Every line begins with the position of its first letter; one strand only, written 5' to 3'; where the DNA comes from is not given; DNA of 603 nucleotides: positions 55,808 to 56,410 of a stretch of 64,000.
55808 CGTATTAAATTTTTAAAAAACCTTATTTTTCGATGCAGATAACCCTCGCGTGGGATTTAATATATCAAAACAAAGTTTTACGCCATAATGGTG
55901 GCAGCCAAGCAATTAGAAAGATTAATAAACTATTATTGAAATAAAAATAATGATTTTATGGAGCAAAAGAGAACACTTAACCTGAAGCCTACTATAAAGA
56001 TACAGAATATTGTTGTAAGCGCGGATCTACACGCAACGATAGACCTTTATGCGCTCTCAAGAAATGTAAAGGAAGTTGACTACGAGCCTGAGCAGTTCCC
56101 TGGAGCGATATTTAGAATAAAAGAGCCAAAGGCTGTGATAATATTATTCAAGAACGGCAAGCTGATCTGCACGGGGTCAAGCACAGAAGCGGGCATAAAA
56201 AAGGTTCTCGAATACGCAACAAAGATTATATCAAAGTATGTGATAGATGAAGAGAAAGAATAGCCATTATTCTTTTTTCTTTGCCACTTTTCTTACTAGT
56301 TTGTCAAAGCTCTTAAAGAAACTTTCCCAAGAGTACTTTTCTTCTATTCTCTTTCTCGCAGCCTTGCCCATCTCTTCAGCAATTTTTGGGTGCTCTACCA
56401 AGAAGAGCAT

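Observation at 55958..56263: Stand-alone half-size TBP: a single TATA-binding-protein repeat encoded as a 101-aa gene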

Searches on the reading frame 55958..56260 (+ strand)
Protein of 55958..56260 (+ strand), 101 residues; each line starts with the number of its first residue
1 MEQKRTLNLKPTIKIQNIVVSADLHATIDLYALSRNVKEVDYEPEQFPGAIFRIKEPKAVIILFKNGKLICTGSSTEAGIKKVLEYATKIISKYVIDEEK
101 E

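Call 3: search_protein_families(library=pfam, proteins=[window:55958-56260:+], max_evalue=1)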
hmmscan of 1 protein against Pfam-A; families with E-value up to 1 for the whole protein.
window:55958-56260:+ (101 aa): 3 families
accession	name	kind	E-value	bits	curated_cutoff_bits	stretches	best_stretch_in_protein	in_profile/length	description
PF00352.27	TBP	-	1.3e-25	89.5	22.9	1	13-94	2-85/85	Transcription factor TFIID (or TATA-binding protein, TBP)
PF11858.14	DUF3378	-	0.001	19.7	27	1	45-78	25-58/76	Domain of unknown function (DUF3378)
PF05320.17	Pox_RNA_Pol_19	-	0.053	14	25.4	1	52-91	121-160/166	Poxvirus DNA-directed RNA polymerase 19 kDa subunit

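Call 4: search_protein_families(library=ncbifam, proteins=[window:55958-56260:+], max_evalue=1)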
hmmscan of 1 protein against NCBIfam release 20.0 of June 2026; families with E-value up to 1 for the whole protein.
window:55958-56260:+ (101 aa): 10 families
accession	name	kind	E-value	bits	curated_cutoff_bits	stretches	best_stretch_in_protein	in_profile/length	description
NF001593.0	PRK00394.1-2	subfamily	4.9e-25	88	181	1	9-94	96-183/184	TATA-box-binding protein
NF001597.0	PRK00394.2-2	subfamily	2.7e-24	85.7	255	1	11-96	4-89/183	TATA-box-binding protein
NF001594.0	PRK00394.1-3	equivalog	4e-24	85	278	1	7-97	90-178/182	TATA-box-binding protein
NF001592.0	PRK00394.1-1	equivalog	7.6e-24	84.2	270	1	6-88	92-174/194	TATA-box-binding protein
NF001601.0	PRK00394.2-6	equivalog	6.5e-22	77.9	316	1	12-88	96-172/181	TATA-box-binding protein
NF001600.0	PRK00394.2-5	equivalog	6.7e-22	78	308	1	8-84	95-173/186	TATA-box-binding protein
NF001595.0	PRK00394.1-5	subfamily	7.7e-21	74.7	288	1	9-88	95-176/186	TATA-box-binding protein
NF001599.0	PRK00394.2-4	subfamily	7.9e-21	74.7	307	1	6-80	91-167/185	TATA-box-binding protein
NF001596.0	PRK00394.2-1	subfamily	1.2e-20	74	347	1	10-85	94-171/183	TATA-box-binding protein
NF001598.0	PRK00394.2-3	equivalog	3.1e-19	69.3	330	1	10-89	95-176/184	TATA-box-binding protein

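Call 5: search_solved_structures(query=window:55958-56260:+, max_evalue=0.01, show_alignments=3)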
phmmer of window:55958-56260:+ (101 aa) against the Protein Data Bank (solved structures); distinct sequences matched with E-value up to 0.01: 35.
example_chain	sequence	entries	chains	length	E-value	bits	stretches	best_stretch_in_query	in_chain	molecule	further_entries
1mp9_A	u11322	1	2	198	7.5e-40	138.1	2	9-94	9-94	TATA-binding protein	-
1pcz_A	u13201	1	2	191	3.3e-35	123.2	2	10-101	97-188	TATA-BINDING PROTEIN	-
2z8u_A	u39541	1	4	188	1.5e-34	121.1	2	10-86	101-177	TATA-box-binding protein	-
1ais_A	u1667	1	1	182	3.5e-34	119.9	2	10-94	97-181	PROTEIN (TATA-BINDING PROTEIN)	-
1d3u_A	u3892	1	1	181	5.2e-34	119.4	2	10-86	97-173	TATA-BINDING PROTEIN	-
1vto_A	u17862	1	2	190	3.7e-28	100.7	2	10-93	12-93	TATA BINDING PROTEIN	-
1vtl_E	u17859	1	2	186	3.8e-28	100.6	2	10-93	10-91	TATA BINDING PROTEIN (TBP)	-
1qn3_A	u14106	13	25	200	4.6e-28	100.3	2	10-93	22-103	TRANSCRIPTION INITIATION FACTOR TFIID-1 | TATA-BOX-BINDING PROTEIN | PROTEIN (TATA BINDING PROTEIN (TBP))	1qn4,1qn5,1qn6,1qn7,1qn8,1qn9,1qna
9ow7_B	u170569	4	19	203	4.9e-28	100.3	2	10-93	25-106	TATA-box-binding protein 1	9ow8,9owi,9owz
6ueo_A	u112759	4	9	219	6.8e-28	99.8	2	10-93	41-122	TATA-box-binding protein 1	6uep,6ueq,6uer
6njq_B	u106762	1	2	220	6.9e-28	99.8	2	10-93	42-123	TATA-box-binding protein 1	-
7z7n_D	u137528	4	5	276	4.2e-26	94.1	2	4-87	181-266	Putative tata-box binding protein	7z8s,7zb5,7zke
4wzs_D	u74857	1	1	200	4.5e-26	94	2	12-94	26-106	ECU04_1440 protein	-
3oc3_C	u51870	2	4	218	6.5e-26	93.5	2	12-94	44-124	TRANSCRIPTION INITIATION FACTOR TFIID (TFIID-1)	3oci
3eik_A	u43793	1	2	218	6.5e-26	93.5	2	12-94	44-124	TATA-box-binding protein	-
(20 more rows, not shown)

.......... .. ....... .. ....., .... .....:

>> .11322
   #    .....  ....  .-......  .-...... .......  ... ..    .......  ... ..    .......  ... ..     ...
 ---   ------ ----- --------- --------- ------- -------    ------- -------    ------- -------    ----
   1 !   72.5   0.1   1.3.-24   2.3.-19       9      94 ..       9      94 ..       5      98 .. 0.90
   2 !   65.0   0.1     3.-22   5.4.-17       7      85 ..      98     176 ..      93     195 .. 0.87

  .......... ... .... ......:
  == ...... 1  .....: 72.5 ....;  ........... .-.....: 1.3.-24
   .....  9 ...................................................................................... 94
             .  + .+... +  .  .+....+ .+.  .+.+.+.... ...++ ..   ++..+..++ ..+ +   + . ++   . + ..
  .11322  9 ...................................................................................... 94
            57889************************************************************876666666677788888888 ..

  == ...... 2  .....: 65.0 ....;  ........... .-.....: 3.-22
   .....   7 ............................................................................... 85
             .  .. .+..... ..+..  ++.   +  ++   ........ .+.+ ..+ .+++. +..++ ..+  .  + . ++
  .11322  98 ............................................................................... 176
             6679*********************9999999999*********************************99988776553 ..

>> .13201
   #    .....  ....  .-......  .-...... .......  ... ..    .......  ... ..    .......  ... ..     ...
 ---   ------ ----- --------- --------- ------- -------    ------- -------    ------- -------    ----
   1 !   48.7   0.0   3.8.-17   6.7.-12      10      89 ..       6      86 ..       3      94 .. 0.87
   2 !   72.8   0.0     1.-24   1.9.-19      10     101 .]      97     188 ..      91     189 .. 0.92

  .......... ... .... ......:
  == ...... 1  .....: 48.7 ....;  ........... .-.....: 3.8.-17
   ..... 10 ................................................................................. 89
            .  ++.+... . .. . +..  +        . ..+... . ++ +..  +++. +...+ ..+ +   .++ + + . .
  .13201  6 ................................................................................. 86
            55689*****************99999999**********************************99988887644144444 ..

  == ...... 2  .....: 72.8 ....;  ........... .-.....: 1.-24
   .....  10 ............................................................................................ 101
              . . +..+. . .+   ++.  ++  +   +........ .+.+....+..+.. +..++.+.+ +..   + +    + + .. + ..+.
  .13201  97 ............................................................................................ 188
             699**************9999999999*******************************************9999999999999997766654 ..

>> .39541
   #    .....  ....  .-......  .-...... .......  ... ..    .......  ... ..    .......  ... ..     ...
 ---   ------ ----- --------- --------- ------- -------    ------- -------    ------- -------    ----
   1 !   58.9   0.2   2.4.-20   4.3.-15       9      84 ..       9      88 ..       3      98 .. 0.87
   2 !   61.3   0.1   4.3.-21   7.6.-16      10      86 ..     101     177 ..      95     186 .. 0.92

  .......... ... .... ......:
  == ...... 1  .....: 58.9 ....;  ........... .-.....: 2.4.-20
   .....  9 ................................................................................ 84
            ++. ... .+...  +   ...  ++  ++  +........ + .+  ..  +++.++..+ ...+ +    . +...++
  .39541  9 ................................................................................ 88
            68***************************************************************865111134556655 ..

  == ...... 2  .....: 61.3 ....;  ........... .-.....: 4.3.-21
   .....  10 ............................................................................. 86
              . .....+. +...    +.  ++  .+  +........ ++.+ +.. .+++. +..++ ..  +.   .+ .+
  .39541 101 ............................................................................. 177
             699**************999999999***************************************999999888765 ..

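Call 8: find_homologous_proteins(query=window:55958-56260:+, max_evalue=0.00001)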
Query window:55958-56260:+ (101 aa): 269 proteins with E <= 0.00001 among 272 candidates; the best 120 are listed.
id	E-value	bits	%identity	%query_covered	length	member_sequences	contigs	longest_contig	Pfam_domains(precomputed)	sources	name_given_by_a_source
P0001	2.3e-57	209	100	100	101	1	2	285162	PF00352.28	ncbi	ncbi:MAG: hypothetical protein RXR32_01080 [Candidatus Micrarchaeota archaeon]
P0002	2.4e-57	209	100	100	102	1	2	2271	PF00352.28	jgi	-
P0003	6.9e-57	207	99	100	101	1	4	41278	PF00352.28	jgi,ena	-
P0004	7.1e-57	207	99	100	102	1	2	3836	PF00352.28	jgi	-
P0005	7.2e-57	207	99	100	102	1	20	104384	PF00352.28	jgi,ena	jgi:transcription initiation factor TFIID TATA-box-binding protein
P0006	7.2e-57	207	99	100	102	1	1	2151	PF00352.28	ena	-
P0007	2.0e-56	206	99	99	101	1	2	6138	PF00352.28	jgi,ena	-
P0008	2.8e-56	205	98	100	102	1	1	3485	PF00352.28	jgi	-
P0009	3.3e-56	205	98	100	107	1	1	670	PF00352.28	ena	-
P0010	3.5e-56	205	98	100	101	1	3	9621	PF00352.28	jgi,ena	-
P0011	3.7e-56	205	98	100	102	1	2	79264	PF00352.28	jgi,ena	-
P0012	8.2e-54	197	96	97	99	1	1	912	PF00352.28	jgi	-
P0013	7.6e-53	194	94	98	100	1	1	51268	PF00352.28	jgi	jgi:transcription initiation factor TFIID TATA-box-binding protein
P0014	8.5e-53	194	94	98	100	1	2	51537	PF00352.28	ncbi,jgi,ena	-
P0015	1.5e-49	184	91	97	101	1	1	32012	PF00352.28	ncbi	ncbi:MAG: hypothetical protein ACP5RT_00410 [Candidatus Micrarchaeia archaeon]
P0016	1.7e-49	183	87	100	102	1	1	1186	PF00352.28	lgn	-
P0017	4.3e-49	182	91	95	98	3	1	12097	PF00352.28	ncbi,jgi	-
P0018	2.6e-48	180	90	95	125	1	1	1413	PF00352.28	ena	-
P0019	2.8e-48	179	90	95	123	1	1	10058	PF00352.28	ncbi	-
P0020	4.5e-48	179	89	93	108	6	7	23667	PF00352.28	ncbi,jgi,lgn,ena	jgi:transcription initiation factor TFIID TATA-box-binding protein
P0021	5.6e-48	179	89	95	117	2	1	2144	PF00352.28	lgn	-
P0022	2.3e-47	177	88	95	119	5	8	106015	PF00352.28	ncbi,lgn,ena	-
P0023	4.2e-47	176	85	95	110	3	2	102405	PF00352.28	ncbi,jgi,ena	-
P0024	7.8e-47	175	87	93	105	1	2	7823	PF00352.28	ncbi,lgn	-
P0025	8.3e-47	175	86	95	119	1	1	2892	PF00352.28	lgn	-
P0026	1.0e-46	174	89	92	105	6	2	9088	PF00352.28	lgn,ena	-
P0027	1.2e-46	174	88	93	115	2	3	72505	PF00352.28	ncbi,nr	ncbi:MAG: hypothetical protein KGH61_00585 [Candidatus Micrarchaeota archaeon]|nr:hypothetical prote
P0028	1.2e-46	174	86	93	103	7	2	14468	PF00352.28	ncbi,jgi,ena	ncbi:MAG: hypothetical protein ACP5K9_02965 [Candidatus Micrarchaeia archaeon]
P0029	4.5e-46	172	83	95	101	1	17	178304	PF00352.28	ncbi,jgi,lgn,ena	jgi:transcription initiation factor TFIID TATA-box-binding protein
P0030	8.2e-46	172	85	93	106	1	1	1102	PF00352.28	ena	-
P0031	1.5e-45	171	85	96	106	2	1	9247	PF00352.28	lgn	-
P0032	2.8e-45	170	85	93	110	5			PF00352.28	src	-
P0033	2.9e-45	170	88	92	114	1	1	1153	PF00352.28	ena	-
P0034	6.0e-45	169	86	93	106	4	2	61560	PF00352.28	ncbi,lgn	ncbi:MAG: hypothetical protein ACREBF_00560 [Candidatus Micrarchaeales archaeon]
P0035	1.1e-44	168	91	87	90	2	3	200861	PF00352.28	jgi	jgi:transcription initiation factor TFIID TATA-box-binding protein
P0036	1.7e-44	167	83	95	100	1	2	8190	PF00352.28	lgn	-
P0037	8.5e-44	165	83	92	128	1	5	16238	PF00352.28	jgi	jgi:transcription initiation factor TFIID TATA-box-binding protein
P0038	1.7e-43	164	81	93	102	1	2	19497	PF00352.28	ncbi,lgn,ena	-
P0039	4.3e-43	163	85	92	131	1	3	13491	PF00352.28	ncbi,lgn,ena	-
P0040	2.7e-42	160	84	92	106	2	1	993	PF00352.28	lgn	-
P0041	4.1e-42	160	87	86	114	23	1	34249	PF00352.28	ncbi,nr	ncbi:MAG: hypothetical protein KGI06_05410 [Candidatus Micrarchaeota archaeon]|nr:hypothetical prote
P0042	4.7e-42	160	80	94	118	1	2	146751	PF00352.28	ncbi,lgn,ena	-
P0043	5.5e-42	159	81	93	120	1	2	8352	PF00352.28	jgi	jgi:transcription initiation factor TFIID TATA-box-binding protein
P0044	7.4e-42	159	86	86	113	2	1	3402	PF00352.28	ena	-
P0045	1.2e-41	158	87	85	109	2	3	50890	PF00352.28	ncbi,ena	-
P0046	1.4e-41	158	80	90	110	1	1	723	PF00352.28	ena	-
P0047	2.7e-41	157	79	94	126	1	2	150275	PF00352.28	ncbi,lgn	-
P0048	2.8e-41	157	86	86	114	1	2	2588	PF00352.28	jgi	-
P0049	5.6e-41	156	78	94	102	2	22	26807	PF00352.28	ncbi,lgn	ncbi:MAG: hypothetical protein QW774_01765 [Candidatus Micrarchaeaceae archaeon]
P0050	6.0e-41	156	85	86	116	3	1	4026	PF00352.28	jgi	jgi:transcription initiation factor TFIID TATA-box-binding protein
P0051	7.6e-41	156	81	92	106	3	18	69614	PF00352.28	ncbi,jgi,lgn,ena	jgi:transcription initiation factor TFIID TATA-box-binding protein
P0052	9.5e-41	155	85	86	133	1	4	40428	PF00352.28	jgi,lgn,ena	jgi:transcription initiation factor TFIID TATA-box-binding protein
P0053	1.1e-40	155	85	86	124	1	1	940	PF00352.28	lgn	-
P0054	1.5e-40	155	81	93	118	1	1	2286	PF00352.28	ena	-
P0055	1.5e-40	155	80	90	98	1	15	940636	PF00352.28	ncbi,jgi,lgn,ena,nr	ncbi:MAG: hypothetical protein M1360_01810 [Candidatus Marsarchaeota archaeon]|jgi:transcription ini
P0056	1.7e-40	155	81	95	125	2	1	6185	PF00352.28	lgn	-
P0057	3.2e-40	154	77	99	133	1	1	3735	PF00352.28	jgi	-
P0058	3.2e-40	154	77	99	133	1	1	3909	PF00352.28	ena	-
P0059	3.6e-40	154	85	85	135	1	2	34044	PF00352.28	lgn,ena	-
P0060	3.7e-40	154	81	88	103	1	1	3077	PF00352.28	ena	-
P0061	6.0e-40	153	78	90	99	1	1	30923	PF00352.28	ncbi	ncbi:MAG: hypothetical protein ACP5TL_01295 [Candidatus Micrarchaeia archaeon]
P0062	9.3e-40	152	84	86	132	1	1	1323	PF00352.28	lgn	-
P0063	1.2e-39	152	84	86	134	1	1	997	PF00352.28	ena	-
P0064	1.3e-39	152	84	86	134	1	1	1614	PF00352.28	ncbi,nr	ncbi:MAG: hypothetical protein KGH66_04210 [Candidatus Micrarchaeota archaeon]|nr:hypothetical prote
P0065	1.3e-39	152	82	87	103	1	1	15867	PF00352.28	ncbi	-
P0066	1.3e-39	152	84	86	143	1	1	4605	PF00352.28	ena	-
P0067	1.3e-39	152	80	87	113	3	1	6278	PF00352.28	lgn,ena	-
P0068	1.3e-39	152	84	86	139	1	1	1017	PF00352.28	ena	-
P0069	1.3e-39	152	84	86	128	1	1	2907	PF00352.28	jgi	jgi:transcription initiation factor TFIID TATA-box-binding protein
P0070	1.6e-39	151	84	86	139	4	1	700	PF00352.28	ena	-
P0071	1.7e-39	151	81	85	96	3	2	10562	PF00352.28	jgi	jgi:transcription initiation factor TFIID TATA-box-binding protein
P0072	1.7e-39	151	81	88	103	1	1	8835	PF00352.28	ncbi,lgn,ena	-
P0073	1.8e-39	151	82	86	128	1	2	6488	PF00352.28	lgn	-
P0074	1.9e-39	151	83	86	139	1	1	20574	PF00352.28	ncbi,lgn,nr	ncbi:MAG: hypothetical protein KGH58_01475 [Candidatus Micrarchaeota archaeon]|nr:hypothetical prote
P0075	1.9e-39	151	79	90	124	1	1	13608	PF00352.28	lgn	-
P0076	2.0e-39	151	77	96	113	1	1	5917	PF00352.28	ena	-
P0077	2.0e-39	151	82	86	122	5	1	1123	PF00352.28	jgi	-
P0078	2.1e-39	151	80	86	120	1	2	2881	PF00352.28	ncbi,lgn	-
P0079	2.1e-39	151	82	87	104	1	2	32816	PF00352.28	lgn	-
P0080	2.5e-39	151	82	88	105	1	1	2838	PF00352.28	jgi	-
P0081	2.5e-39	151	82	88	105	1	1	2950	PF00352.28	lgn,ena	-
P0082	2.6e-39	151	83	87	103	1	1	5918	PF00352.28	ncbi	-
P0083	2.6e-39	151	80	89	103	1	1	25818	PF00352.28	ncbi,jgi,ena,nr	ncbi:MAG TPA: hypothetical protein VL945_00880 [Candidatus Saccharimonadales bacterium]|nr:hypotheti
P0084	2.6e-39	151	83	86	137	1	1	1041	PF00352.28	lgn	-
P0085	2.6e-39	151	80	89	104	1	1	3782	PF00352.28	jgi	jgi:transcription initiation factor TFIID TATA-box-binding protein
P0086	2.8e-39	151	80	89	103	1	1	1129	PF00352.28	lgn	-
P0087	2.9e-39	151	82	86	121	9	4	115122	PF00352.28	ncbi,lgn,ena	-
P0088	3.0e-39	151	81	87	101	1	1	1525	PF00352.28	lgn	-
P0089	3.1e-39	151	83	87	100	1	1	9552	PF00352.28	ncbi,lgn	-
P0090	3.3e-39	150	79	90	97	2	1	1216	PF00352.28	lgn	-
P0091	3.3e-39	150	81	87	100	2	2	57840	PF00352.28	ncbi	ncbi:MAG: hypothetical protein ACP5K5_00040 [Candidatus Micrarchaeia archaeon]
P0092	3.4e-39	150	83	86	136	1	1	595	PF00352.28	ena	-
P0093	3.5e-39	150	81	88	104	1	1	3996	PF00352.28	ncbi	-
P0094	3.6e-39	150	77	96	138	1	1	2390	PF00352.28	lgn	-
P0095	4.7e-39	150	81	85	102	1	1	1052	PF00352.28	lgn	-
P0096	4.8e-39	150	81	87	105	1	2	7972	PF00352.28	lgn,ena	-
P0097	4.8e-39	150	77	90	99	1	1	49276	PF00352.28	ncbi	ncbi:MAG: hypothetical protein ACP5UH_00640 [Candidatus Micrarchaeia archaeon]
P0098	5.2e-39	150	81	87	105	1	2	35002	PF00352.28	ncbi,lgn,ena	-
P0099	5.2e-39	150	72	97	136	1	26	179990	PF00352.28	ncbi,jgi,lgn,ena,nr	ncbi:MAG: hypothetical protein M1448_00580 [Candidatus Marsarchaeota archaeon]|jgi:transcription ini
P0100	5.6e-39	150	72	97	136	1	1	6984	PF00352.28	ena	-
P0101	6.1e-39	150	80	88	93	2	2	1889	PF00352.28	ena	-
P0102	6.1e-39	150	80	86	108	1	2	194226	PF00352.28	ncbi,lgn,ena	-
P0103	6.5e-39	150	77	87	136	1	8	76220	PF00352.28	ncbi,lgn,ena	-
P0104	6.7e-39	149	84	86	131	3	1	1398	PF00352.28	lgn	-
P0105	6.8e-39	149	80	86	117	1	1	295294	PF00352.28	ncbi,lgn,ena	-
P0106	6.9e-39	149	80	86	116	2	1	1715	PF00352.28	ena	-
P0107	6.9e-39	149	77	87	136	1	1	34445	PF00352.28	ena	-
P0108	7.4e-39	149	81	88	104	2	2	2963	PF00352.28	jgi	jgi:transcription initiation factor TFIID TATA-box-binding protein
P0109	8.8e-39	149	83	85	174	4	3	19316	PF00352.28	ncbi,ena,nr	ncbi:MAG TPA: hypothetical protein VMV00_03340 [Candidatus Baltobacteraceae bacterium]|nr:hypothetic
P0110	9.2e-39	149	77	92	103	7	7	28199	PF00352.28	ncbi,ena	-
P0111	1.0e-38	149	80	88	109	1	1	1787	PF00352.28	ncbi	-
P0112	1.1e-38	149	79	94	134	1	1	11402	PF00352.28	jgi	jgi:transcription initiation factor TFIID TATA-box-binding protein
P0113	1.1e-38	149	80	86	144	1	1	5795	PF00352.28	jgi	jgi:transcription initiation factor TFIID TATA-box-binding protein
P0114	1.2e-38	149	82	86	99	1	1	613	PF00352.28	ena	-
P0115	1.2e-38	149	79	86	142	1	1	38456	PF00352.28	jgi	jgi:transcription initiation factor TFIID TATA-box-binding protein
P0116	1.2e-38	149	80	86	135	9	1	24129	PF00352.28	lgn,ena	-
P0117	1.3e-38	149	76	93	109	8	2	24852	PF00352.28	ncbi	-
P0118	1.4e-38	148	80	85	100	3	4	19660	PF00352.28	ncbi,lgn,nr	ncbi:MAG: hypothetical protein M1331_00530 [Candidatus Marsarchaeota archaeon]|nr:hypothetical prote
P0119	1.4e-38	148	75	90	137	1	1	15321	PF00352.28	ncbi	ncbi:MAG: TATA box-binding protein [Candidatus Micrarchaeia archaeon]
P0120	1.4e-38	148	75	90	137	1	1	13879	PF00352.28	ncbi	ncbi:MAG: TATA box-binding protein [Candidatus Micrarchaeia archaeon]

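Call 22: find_encoding_contigs(protein=P0055, flank=10000, max_places=4)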
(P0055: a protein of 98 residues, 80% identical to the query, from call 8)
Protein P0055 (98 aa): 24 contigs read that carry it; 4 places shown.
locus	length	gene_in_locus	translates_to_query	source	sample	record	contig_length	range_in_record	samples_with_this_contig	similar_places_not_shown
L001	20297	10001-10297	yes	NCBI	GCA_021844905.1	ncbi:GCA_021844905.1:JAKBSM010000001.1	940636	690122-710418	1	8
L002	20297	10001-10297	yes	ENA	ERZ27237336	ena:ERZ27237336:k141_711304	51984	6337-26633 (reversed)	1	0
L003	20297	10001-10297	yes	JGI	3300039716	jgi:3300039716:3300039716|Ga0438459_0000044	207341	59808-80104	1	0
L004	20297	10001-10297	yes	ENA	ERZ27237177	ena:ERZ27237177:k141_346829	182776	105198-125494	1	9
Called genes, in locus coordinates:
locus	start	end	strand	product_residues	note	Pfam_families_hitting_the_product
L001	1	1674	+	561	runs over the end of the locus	PF07705:CARDB (weak)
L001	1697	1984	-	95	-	-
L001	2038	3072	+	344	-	PF00146:NADHdh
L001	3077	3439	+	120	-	PF13183:Fer4_8 (faint), PF13484:Fer4_16 (faint), PF00037:Fer4 (weak), PF13237:Fer4_10, PF14697:Fer4_21, PF12838:Fer4_7, PF13187:Fer4_9, PF00037:Fer4 (weak), +3 more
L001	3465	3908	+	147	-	PF00499:Oxidored_q3 (weak)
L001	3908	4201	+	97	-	PF00420:Oxidored_q2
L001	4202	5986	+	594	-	PF00361:Proton_antipo_M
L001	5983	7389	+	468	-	PF00361:Proton_antipo_M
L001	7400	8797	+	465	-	PF00361:Proton_antipo_M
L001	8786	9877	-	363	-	PF01266:DAO (weak), PF01494:FAD_binding_3, PF05834:Lycopene_cycl (faint)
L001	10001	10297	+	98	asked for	PF00352:TBP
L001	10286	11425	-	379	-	PF13439:Glyco_transf_4, PF00534:Glycos_transf_1, PF13692:Glyco_trans_1_4, PF13524:Glyco_trans_1_2 (weak)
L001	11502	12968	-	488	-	PF00344:SecY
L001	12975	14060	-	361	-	-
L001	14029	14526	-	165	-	-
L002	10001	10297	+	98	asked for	PF00352:TBP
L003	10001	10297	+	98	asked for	PF00352:TBP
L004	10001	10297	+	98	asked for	PF00352:TBP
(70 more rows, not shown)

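Call 32: search_protein_representatives(protein=window:55958-56260:+)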
Query: 101 residues. Proteins with E-value up to 0.001 (for the whole library): 4942; up to 1e-10: 1730; up to 1e-30: 32. The best 150 are listed.
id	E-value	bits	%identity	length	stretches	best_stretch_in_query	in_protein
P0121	4.8e-52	189.9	39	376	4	10-93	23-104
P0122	2.5e-50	184.4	43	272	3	12-88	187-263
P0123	7.8e-43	160.4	49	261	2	12-93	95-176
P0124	8.2e-43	160.4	48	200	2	14-93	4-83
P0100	1.8e-39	149.7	76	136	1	11-99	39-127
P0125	1.4e-38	146.8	74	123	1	7-97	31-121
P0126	1.5e-38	146.7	47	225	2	5-92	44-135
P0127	3.8e-38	145.4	31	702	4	12-94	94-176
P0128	9.3e-37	141.0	45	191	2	7-91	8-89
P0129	2.2e-35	136.6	44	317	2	11-85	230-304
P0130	2.4e-35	136.5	83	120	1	20-97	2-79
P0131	4.0e-35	135.8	40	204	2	9-88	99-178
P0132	1.0e-34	134.5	43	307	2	12-91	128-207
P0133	1.5e-34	134.0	43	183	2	13-89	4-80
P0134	1.8e-34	133.7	45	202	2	10-82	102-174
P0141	2.5e-32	126.8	67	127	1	11-98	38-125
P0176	1.5e-28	114.7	51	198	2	15-93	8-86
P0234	2.1e-25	104.7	51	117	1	7-97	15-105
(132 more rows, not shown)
